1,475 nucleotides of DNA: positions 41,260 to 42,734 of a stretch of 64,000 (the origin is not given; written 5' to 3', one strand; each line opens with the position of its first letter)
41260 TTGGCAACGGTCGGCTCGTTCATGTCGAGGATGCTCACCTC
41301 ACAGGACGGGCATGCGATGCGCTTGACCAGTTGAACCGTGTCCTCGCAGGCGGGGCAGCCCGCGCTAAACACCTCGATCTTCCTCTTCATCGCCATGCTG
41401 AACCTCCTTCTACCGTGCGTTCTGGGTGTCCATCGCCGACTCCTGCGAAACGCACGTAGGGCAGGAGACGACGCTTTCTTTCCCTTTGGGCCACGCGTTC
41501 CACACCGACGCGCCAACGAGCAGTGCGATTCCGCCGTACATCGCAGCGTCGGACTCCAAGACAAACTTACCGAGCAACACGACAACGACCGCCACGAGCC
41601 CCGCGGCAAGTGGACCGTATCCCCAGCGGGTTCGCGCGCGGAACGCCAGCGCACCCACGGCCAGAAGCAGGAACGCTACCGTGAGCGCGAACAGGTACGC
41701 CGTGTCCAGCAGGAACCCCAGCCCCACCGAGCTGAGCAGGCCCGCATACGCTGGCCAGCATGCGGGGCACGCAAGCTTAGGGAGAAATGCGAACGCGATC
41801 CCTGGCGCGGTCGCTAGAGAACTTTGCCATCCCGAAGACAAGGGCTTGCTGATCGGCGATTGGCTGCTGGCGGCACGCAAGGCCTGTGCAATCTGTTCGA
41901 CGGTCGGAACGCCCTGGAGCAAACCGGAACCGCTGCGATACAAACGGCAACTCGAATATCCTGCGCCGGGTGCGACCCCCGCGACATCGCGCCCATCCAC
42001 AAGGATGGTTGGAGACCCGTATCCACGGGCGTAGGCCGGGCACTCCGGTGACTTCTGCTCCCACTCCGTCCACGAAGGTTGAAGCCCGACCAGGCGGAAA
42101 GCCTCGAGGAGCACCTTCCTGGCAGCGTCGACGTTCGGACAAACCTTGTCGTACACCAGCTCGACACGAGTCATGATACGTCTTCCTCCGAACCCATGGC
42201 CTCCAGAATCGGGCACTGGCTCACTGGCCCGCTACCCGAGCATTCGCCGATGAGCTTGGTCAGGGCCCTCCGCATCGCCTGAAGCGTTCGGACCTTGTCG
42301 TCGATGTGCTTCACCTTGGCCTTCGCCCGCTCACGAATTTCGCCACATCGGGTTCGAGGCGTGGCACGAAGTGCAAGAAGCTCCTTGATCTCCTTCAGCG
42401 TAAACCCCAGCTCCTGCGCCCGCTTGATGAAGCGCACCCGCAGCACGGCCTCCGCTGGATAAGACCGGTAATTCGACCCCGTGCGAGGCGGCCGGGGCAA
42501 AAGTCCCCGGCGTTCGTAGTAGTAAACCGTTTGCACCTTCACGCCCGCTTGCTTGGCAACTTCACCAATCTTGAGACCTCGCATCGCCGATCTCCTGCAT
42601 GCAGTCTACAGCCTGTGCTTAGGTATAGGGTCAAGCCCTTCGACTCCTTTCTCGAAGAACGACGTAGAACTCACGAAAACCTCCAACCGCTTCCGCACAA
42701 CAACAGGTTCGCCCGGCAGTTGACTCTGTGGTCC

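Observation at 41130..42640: MerR-like metal-sensor operon with CxxC/CC redox proteins but no mercuric reductase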

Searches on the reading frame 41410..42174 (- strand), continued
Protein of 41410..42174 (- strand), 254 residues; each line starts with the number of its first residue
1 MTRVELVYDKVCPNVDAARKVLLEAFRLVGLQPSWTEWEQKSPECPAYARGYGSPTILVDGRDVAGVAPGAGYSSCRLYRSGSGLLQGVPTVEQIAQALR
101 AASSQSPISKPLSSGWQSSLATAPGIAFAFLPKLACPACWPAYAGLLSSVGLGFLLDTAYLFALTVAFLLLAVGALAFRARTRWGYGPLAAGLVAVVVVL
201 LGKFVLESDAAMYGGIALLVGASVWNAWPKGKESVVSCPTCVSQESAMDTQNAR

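Call 73: list_cluster_members(proteins=[window:41410-42174:-, window:42171-42584:-, P0121])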
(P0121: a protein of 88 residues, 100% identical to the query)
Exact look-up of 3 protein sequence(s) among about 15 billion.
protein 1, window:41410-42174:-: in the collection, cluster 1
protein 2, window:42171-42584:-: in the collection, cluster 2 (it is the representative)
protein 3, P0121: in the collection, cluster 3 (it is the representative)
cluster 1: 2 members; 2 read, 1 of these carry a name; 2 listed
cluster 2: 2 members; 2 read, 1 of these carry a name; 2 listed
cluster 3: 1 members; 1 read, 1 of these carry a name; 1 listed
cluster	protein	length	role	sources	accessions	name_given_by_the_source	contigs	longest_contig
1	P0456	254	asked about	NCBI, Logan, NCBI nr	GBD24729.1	hypothetical protein HRbin30_00042 [bacterium HR30]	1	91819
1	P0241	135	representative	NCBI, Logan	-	-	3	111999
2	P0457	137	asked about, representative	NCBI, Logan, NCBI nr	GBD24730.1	Mercuric resistance operon regulatory protein [bacterium HR30]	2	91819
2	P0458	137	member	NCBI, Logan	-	-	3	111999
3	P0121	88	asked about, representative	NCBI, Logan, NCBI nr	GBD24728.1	hypothetical protein HRbin30_00041 [bacterium HR30]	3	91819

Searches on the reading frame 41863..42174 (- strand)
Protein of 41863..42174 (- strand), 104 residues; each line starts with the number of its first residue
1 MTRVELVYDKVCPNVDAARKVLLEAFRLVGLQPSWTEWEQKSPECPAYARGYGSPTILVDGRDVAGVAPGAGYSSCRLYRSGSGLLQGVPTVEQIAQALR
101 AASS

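Call 43: find_homologous_proteins(query=window:41863-42174:-, max_evalue=0.001)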
Query seq(104 aa) (104 aa): 66 proteins with E <= 0.001 among 73 candidates.
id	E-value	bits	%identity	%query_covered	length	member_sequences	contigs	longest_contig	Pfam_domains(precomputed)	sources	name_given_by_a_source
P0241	1.4e-62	226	100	100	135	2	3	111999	-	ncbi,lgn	-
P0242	1.6e-39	152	68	98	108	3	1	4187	-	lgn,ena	-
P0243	1.0e-38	149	67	99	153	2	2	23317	-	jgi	jgi:hypothetical protein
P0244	8.4e-37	143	68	93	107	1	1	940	-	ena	-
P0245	1.5e-32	129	60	100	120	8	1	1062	-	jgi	jgi:hypothetical protein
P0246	1.1e-29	120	57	89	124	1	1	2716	-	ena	-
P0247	1.8e-29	120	58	95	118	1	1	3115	-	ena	-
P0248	4.3e-28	115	59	98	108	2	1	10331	-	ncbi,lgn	ncbi:MAG: hypothetical protein P8090_15370 [Gammaproteobacteria bacterium]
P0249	1.8e-27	113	55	99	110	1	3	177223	-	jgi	-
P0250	2.0e-27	113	53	96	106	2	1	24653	-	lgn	-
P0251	2.4e-27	113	57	80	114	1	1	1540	-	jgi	-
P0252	4.9e-27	112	59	98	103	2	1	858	-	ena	-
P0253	5.5e-27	112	54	94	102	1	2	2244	-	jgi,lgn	jgi:hypothetical protein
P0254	1.1e-26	111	56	95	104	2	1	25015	-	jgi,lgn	jgi:hypothetical protein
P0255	4.2e-26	109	53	95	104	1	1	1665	-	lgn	-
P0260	1.4e-24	104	58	91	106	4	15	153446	-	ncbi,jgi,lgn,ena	jgi:hypothetical protein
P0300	2.6e-14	71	51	79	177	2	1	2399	PF13192.13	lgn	-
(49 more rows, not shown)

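Call 45: find_encoding_contigs(protein=P0241, flank=5000, max_places=3)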
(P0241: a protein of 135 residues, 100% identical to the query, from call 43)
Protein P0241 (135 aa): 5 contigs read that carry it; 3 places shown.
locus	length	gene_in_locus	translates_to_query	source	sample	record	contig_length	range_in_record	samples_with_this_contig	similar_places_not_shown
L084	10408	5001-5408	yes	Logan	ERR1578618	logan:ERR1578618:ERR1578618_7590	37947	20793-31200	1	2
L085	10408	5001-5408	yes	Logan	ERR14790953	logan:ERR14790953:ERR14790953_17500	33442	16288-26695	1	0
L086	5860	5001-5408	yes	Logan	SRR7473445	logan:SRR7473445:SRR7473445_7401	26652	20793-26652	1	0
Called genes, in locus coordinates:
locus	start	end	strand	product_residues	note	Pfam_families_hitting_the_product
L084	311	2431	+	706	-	-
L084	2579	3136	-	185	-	-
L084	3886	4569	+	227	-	-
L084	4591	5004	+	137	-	PF00376:MerR, PF13411:MerR_1, PF09278:MerR-DNA-bind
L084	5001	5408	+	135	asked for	-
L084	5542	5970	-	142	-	-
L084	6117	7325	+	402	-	PF00483:NTP_transferase, PF12804:NTP_transf_3, PF00132:Hexapep (faint), PF24894:Hexapep_GlmU (faint), PF25084:LbH_EIF2B (weak), PF25087:GMPPB_C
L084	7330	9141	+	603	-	PF13230:GATase_4 (weak), PF13522:GATase_6, PF13537:GATase_7, PF01380:SIS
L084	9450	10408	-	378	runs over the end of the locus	PF12679:ABC2_membrane_2, PF12698:ABC2_membrane_3, PF01061:ABC2_membrane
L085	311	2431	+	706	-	-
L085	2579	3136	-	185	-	-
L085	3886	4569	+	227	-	-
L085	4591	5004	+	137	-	PF00376:MerR, PF13411:MerR_1, PF09278:MerR-DNA-bind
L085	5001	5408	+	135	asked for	-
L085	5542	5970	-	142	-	-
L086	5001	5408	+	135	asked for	-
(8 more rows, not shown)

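Call 55: search_protein_families(library=pfam, proteins=[P0300, P0249], max_evalue=0.01)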
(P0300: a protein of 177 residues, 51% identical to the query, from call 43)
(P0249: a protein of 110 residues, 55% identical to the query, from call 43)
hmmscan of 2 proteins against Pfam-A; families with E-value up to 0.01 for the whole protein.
P0300 (177 aa): 1 family
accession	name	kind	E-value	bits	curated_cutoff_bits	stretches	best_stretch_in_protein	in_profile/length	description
PF13192.12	Thioredoxin_3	-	9.5e-06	26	24.8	1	92-151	2-59/76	Thioredoxin domain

P0249 (110 aa): 0 families

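Call 59: find_encoding_contigs(protein=P0249, flank=4000, max_places=2)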
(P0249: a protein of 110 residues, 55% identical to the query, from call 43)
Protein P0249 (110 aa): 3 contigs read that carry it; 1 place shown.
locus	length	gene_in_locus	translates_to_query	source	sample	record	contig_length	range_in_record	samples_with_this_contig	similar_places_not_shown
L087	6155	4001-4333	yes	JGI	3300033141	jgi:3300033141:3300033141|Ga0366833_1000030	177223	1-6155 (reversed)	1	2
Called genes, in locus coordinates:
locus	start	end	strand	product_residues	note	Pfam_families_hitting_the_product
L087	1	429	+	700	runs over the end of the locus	PF02629:CoA_binding, PF13380:CoA_binding_2, PF13607:Succ_CoA_lig, PF19045:Ligase_CoA_2, PF13549:ATP-grasp_5, PF08442:ATP-grasp_2 (weak)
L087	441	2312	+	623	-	PF00455:DeoRC (faint), PF02550:AcetylCoA_hydro, PF13336:AcetylCoA_hyd_C, PF13302:Acetyltransf_3 (faint), PF00583:Acetyltransf_1, PF13420:Acetyltransf_4 (weak)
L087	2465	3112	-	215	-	PF19335:HMBD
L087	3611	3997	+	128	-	PF00376:MerR, PF13411:MerR_1, PF09278:MerR-DNA-bind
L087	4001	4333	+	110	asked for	-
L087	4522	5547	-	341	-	-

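Call 60: find_encoding_contigs(protein=P0260, flank=4000, max_places=3)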
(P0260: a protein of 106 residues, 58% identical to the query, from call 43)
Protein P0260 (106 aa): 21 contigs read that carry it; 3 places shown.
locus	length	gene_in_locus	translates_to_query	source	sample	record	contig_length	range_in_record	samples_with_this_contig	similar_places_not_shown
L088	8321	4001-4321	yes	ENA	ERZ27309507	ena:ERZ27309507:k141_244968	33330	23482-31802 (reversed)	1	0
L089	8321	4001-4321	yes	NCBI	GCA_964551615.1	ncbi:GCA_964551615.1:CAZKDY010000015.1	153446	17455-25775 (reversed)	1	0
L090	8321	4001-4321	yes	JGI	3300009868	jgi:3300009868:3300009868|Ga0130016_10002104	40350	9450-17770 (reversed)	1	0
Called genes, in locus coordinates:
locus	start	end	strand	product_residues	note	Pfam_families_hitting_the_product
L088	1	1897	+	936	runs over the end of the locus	PF00330:Aconitase, PF00694:Aconitase_C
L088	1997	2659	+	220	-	PF02798:GST_N (weak), PF13409:GST_N_2, PF13417:GST_N_3, PF00043:GST_C, PF13410:GST_C_2 (weak)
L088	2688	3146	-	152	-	PF02627:CMD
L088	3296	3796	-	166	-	-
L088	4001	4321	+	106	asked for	-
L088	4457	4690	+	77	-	-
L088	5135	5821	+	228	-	-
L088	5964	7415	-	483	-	PF00478:IMPDH, PF00571:CBS, PF01070:FMN_dh (weak), PF03060:NMO (weak)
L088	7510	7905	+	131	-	PF05932:CesT (weak), PF22550:CesT_Tir_1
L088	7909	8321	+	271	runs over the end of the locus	PF04012:PspA_IM30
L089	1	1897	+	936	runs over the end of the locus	PF00330:Aconitase, PF00694:Aconitase_C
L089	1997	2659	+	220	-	PF02798:GST_N (weak), PF13409:GST_N_2, PF13417:GST_N_3, PF00043:GST_C, PF13410:GST_C_2 (weak)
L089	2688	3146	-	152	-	PF02627:CMD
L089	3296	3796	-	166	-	-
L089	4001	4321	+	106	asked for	-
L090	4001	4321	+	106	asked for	-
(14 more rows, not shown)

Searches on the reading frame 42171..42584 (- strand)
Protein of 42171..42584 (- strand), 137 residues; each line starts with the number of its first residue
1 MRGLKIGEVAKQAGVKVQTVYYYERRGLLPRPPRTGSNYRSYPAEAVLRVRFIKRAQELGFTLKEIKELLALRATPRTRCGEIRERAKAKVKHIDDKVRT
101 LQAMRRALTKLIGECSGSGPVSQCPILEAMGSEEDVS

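Call 3: search_protein_families(library=pfam, proteins=[window:42171-42584:-], max_evalue=0.1)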
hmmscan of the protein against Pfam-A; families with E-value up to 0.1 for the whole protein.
window:42171-42584:- (137 aa): 9 families
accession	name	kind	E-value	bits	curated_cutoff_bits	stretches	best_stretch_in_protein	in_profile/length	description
PF13411.12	MerR_1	-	1.9e-20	73.2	21.6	1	5-71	2-67/69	MerR HTH family regulatory protein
PF09278.17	MerR-DNA-bind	-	1.1e-19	71.3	25.4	1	49-111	3-65/65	MerR, DNA binding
PF00376.29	MerR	-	5.4e-16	58.6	28.2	1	5-42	1-38/38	MerR family regulatory protein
PF00440.29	TetR_N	-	0.0027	17.9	24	1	2-23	15-36/47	Bacterial regulatory proteins, tetR family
PF01381.28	HTH_3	-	0.0028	18.1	23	1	2-26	8-32/55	Helix-turn-helix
PF13560.12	HTH_31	-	0.013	16.2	27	1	2-33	13-45/64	Helix-turn-helix domain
PF21267.3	UBAP-1_UBA2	-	0.018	15.3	27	1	55-72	7-24/39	Ubiquitin-associated protein 1, UBA2 domain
PF12728.13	HTH_17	-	0.029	15.1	27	1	4-37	2-34/51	Helix-turn-helix domain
PF00356.27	LacI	-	0.085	13.1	27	0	6-20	2-16/46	Bacterial regulatory proteins, lacI family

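Call 4: search_protein_families(library=ncbifam, proteins=[window:42171-42584:-], max_evalue=0.1)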
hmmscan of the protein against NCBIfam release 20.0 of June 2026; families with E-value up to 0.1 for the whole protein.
window:42171-42584:- (137 aa): 20 families
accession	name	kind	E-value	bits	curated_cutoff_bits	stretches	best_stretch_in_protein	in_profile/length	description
TIGR02051.1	MerR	equivalog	1.7e-39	134.9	150.85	1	5-129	1-123/124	mercury resistance transcriptional regulator MerR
TIGR02044.1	CueR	equivalog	9.3e-34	116.2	147.4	1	5-129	2-125/127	Cu(I)-responsive transcriptional regulator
TIGR02047.1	CadR-PbrR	equivalog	1.2e-32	112.6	151.45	1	4-129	1-126/127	Cd(II)/Pb(II)-responsive transcriptional regulator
NF007069.0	PRK09514.1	equivalog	9.2e-32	109.9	143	1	5-134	3-134/141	Zn(2+)-responsive transcriptional regulator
TIGR02043.1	ZntR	equivalog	2.7e-30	105.2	167.95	1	4-130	2-130/131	Zn(2+)-responsive transcriptional regulator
NF010315.0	PRK13752.1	subfamily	1.5e-25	89.9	261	1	3-133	7-135/144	mercury resistance transcriptional regulator MerR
NF007590.0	PRK10227.1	equivalog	7.3e-21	74.6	244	1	5-130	2-126/135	Cu(I)-responsive transcriptional regulator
TIGR01950.1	SoxR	equivalog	1.6e-17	63.6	116.9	1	4-126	2-122/142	redox-sensitive transcriptional activator SoxR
TIGR02054.1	MerD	equivalog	2.7e-10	40.8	103.65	1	1-111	1-109/120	mercuric resistance transcriptional repressor MerD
NF053782.1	ChlnTransRegdde3219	equivalog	1e-09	38.3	450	1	5-102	8-103/278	choline utilization transcriptional activator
NF047375.1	HeatShock_HspR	equivalog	2.1e-09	37.2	105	1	6-84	6-80/92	heat shock protein transcriptional repressor HspR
NF041849.1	trans_regNmlR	equivalog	1.5e-08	34.7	175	1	5-109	2-106/117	stress response transcriptional regulator NmlR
NF050798.1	TF_FtsR_Actino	equivalog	6.4e-08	33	150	1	15-95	17-98/223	transcriptional regulator FtsR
NF047377.1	heat_HspR_dupli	exception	8e-08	32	300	1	13-103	15-105/214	heat shock protein transcriptional repressor HspR, fused homodimer type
NF052513.1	TransRegCarH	equivalog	7.2e-06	25.5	400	1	5-85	8-89/274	HTH-type transcriptional repressor CarH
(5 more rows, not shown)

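Call 28: search_solved_structures(query=window:42171-42584:-, max_evalue=0.00001, show_alignments=3)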
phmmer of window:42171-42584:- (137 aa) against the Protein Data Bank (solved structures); distinct sequences matched with E-value up to 0.00001: 16.
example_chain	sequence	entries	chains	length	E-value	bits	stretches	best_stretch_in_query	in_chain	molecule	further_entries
4ua1_A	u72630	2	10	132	4.1e-26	94.8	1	4-130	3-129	Regulatory protein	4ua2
5crl_A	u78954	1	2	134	2e-22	82.9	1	3-129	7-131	Mercuric resistance operon regulatory protein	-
5gpe_A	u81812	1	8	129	2.2e-22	82.8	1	4-130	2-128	Transcriptional regulator, MerR-family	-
6jgv_A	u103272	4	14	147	2.4e-22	82.7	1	4-131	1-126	CadR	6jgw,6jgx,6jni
6jgf_A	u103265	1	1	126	3.1e-22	82.3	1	4-129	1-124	CadR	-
6jyw_A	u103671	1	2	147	3.3e-22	82.2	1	4-131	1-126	CadR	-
6ldi_G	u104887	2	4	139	3.4e-18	69.2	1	4-130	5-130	HTH-type transcriptional regulator CueR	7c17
1q05_A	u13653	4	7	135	6.1e-18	68.4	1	5-130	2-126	Transcriptional regulator cueR | HTH-type transcriptional regulator CueR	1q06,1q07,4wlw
6xh7_G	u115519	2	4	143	7.5e-18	68.1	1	5-130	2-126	HTH-type transcriptional regulator CueR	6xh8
4wls_A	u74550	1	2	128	1.8e-15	60.4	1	5-130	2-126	HTH-type transcriptional regulator CueR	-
1q08_A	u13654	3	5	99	1.1e-11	48.2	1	48-130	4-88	Zn(II)-responsive regulator of zntA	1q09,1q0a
2zhg_A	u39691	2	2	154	1.3e-10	44.7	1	5-126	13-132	Redox-sensitive transcriptional activator soxR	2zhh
2vz4_A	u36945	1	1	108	2.3e-07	34.2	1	5-96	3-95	HTH-TYPE TRANSCRIPTIONAL ACTIVATOR TIPA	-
3gp4_A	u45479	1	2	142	2.5e-07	34.1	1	4-110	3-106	Transcriptional regulator, MerR family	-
1jbg_A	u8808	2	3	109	7e-07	32.7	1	5-102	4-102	transcription activator of multidrug-efflux transporter genes mta | transcription activator MtaN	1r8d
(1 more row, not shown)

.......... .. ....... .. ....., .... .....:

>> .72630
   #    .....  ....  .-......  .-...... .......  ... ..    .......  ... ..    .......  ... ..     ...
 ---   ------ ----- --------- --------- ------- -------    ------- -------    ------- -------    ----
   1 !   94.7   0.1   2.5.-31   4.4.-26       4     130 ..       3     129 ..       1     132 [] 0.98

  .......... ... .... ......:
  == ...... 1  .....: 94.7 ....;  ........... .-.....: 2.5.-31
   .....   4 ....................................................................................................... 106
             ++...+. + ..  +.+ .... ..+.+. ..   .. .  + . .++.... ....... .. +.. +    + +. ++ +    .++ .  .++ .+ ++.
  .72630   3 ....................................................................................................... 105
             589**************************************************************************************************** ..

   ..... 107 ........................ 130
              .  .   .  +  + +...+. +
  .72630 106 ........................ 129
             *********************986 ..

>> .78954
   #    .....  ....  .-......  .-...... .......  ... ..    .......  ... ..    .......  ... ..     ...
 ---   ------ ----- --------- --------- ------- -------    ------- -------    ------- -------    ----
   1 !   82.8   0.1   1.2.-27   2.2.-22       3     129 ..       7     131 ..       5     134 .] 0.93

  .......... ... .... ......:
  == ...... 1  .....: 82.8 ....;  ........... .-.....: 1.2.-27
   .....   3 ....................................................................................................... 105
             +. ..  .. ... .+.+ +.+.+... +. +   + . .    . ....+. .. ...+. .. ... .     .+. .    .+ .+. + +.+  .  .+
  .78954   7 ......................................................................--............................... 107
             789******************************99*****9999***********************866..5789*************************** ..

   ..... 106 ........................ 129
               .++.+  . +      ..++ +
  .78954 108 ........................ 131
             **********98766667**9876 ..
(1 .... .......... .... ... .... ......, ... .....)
